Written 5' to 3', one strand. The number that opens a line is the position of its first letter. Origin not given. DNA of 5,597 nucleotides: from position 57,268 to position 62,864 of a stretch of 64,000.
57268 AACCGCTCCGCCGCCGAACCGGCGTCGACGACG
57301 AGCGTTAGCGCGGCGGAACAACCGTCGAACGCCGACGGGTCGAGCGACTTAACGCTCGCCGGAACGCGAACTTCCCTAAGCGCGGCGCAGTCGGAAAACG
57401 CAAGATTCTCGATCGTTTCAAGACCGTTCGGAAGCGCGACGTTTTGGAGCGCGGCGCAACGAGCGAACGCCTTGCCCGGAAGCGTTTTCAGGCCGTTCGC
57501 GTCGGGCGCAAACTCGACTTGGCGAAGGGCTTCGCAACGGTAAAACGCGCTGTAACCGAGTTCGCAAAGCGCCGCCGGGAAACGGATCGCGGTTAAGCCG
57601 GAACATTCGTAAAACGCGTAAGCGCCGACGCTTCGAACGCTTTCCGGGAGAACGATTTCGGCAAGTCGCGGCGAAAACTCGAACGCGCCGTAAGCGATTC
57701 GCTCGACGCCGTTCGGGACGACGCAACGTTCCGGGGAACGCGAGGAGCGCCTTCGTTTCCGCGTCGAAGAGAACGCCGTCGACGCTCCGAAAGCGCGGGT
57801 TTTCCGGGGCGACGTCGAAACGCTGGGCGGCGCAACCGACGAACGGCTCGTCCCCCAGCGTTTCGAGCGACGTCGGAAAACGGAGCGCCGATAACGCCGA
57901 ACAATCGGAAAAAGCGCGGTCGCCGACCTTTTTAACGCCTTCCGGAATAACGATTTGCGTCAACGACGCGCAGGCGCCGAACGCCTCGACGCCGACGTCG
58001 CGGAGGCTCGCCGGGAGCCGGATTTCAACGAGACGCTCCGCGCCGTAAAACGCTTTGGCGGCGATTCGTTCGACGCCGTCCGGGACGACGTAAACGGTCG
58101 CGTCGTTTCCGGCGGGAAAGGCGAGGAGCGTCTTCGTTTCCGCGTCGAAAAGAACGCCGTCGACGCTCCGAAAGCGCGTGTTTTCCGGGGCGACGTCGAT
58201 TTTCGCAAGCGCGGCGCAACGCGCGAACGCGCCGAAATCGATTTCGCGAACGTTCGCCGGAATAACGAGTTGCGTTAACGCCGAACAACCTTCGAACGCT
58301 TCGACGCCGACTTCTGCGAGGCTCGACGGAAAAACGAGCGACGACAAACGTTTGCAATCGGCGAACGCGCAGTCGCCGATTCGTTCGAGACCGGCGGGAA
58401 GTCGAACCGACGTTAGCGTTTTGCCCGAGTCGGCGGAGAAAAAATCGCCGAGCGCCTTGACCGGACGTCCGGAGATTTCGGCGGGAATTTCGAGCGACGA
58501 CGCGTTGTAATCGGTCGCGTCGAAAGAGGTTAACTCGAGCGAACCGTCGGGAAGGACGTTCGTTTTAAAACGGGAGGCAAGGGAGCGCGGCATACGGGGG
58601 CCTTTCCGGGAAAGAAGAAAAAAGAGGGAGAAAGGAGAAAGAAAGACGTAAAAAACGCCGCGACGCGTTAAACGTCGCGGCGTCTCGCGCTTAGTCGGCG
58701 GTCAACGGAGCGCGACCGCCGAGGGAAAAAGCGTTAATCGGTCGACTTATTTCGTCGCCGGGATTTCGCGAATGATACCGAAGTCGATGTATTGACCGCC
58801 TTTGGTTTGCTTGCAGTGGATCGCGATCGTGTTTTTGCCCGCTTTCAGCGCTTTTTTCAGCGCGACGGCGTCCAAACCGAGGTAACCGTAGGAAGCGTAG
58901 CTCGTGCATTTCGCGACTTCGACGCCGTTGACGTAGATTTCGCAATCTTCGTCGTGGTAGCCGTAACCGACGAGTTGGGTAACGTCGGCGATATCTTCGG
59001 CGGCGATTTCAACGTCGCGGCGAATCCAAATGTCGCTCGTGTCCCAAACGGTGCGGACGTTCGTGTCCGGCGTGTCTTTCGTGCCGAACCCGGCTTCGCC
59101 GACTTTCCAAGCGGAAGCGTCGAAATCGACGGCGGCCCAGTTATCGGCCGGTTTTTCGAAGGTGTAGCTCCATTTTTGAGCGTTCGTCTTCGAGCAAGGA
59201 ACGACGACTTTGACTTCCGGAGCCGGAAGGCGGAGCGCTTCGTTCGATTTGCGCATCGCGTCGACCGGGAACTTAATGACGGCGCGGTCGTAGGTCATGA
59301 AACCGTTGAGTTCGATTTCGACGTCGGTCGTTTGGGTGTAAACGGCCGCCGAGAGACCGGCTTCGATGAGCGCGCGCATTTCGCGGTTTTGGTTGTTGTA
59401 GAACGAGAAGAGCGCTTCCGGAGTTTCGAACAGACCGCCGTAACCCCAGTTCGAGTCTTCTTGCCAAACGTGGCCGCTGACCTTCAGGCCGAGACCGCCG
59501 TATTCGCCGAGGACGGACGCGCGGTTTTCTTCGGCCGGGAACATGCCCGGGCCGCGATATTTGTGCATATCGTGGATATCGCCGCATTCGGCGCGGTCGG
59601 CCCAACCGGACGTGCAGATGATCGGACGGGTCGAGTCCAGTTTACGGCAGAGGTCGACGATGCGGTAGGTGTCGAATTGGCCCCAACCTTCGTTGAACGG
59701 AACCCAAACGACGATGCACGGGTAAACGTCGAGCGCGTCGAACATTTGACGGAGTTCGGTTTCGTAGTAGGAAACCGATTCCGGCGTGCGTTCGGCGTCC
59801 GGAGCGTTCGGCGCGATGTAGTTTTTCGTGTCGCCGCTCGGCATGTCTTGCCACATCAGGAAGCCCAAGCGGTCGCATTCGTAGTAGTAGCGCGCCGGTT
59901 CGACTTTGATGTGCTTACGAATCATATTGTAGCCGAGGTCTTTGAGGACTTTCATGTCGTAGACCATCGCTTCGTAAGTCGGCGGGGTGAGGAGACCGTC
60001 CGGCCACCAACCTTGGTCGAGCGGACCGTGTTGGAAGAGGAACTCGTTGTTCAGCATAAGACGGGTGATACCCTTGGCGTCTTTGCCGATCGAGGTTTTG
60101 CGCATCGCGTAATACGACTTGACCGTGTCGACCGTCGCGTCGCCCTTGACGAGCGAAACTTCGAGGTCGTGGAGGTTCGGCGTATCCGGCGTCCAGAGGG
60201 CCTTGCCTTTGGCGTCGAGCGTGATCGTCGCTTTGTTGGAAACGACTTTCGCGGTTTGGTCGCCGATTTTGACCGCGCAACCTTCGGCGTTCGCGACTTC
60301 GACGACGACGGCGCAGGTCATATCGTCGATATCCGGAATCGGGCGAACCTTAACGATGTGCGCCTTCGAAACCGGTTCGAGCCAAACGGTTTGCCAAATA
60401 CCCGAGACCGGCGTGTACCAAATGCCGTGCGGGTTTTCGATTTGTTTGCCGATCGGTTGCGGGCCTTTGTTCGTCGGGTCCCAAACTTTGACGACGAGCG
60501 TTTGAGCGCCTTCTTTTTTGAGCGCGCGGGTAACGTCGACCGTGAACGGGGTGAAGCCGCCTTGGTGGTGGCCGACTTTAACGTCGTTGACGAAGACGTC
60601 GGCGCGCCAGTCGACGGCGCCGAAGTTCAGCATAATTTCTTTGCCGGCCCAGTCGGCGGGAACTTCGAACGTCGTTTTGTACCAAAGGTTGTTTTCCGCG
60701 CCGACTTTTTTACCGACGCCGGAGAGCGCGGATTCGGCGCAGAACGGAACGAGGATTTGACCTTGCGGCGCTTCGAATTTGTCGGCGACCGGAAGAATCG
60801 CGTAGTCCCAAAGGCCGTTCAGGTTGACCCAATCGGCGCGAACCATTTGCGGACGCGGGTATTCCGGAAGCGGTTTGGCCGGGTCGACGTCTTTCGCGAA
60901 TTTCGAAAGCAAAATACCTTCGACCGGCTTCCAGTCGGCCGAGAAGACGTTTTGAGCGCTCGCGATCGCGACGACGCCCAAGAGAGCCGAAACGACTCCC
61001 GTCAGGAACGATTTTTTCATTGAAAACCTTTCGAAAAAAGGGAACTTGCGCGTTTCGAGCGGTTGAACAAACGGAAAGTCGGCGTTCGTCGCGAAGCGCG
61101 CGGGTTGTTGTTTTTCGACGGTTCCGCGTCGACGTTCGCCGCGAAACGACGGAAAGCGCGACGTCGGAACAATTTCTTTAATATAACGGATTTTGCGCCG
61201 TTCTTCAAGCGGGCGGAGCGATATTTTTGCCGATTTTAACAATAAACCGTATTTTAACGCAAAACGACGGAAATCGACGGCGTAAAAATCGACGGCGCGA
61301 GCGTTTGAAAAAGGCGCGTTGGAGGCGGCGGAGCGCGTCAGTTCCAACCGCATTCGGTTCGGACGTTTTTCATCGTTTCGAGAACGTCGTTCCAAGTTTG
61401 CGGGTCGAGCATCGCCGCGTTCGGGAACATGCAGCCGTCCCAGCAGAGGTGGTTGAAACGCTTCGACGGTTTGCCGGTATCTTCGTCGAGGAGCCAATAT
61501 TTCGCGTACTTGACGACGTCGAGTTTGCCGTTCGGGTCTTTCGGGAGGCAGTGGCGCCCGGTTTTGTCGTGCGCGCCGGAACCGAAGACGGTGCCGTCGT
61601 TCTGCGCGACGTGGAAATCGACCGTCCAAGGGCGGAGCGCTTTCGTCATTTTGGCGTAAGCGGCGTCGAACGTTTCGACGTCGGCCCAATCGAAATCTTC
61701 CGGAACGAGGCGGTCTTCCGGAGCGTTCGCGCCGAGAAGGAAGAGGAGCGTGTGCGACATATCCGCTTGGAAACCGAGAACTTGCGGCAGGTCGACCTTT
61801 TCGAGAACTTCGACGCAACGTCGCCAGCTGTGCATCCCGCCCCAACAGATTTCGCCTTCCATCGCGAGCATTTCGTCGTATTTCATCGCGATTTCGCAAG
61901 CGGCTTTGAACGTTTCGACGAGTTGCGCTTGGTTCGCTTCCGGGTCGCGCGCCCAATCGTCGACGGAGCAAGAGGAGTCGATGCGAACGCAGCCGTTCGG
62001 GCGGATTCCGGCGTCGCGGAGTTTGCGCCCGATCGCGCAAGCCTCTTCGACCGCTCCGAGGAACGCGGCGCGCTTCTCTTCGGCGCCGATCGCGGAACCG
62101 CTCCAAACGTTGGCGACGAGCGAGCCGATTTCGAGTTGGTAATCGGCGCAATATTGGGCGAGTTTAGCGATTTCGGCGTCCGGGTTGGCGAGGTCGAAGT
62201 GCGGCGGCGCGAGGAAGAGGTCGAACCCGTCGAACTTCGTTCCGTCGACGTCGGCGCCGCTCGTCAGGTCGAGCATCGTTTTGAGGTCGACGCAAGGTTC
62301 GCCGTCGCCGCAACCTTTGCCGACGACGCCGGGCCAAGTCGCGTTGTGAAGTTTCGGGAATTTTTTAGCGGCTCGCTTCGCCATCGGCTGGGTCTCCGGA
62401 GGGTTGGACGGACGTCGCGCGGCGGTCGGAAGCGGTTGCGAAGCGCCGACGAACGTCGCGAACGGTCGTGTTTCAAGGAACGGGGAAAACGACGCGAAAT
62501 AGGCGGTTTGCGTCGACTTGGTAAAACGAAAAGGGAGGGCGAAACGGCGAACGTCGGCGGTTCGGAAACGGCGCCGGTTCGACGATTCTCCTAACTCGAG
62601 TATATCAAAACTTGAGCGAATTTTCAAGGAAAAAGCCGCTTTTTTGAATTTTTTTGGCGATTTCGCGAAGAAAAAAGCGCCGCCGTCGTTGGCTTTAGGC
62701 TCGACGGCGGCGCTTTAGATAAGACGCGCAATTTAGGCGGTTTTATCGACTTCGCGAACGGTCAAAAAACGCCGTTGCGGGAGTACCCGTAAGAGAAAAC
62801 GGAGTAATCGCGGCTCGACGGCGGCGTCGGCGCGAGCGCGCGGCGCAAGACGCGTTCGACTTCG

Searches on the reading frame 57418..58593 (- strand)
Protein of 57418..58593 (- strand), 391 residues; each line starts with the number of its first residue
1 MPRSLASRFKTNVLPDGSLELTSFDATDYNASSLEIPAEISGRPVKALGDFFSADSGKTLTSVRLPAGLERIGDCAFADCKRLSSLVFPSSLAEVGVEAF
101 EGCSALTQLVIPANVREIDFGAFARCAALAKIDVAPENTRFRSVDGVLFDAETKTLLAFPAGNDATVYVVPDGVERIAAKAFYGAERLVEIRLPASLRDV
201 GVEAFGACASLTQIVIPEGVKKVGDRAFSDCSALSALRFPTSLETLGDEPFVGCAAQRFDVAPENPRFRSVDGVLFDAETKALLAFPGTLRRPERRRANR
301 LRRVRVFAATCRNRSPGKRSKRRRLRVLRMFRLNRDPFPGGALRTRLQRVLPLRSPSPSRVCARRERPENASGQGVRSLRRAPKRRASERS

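Call 33: search_protein_families(library=pfam, proteins=[window:57418-58593:-], max_evalue=0.001)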
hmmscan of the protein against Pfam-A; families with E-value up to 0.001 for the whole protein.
window:57418-58593:- (391 aa): 1 family
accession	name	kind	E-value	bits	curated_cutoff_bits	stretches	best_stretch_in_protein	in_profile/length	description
PF13306.12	LRR_5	-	8.3e-39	132.8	27.7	2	168-262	16-109/127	BspA type Leucine rich repeat region (6 copies)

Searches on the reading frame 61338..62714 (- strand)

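Call 33: search_protein_families(library=pfam, proteins=[window:61338-62714:-], max_evalue=0.001)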
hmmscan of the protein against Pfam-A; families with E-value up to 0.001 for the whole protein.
window:61338-62714:- (458 aa): 1 family
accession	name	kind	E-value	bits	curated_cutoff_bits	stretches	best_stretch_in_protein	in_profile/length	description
PF01261.30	AP_endonuc_2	-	2.5e-10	40.9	31.1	1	161-347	9-169/249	Xylose isomerase-like TIM barrel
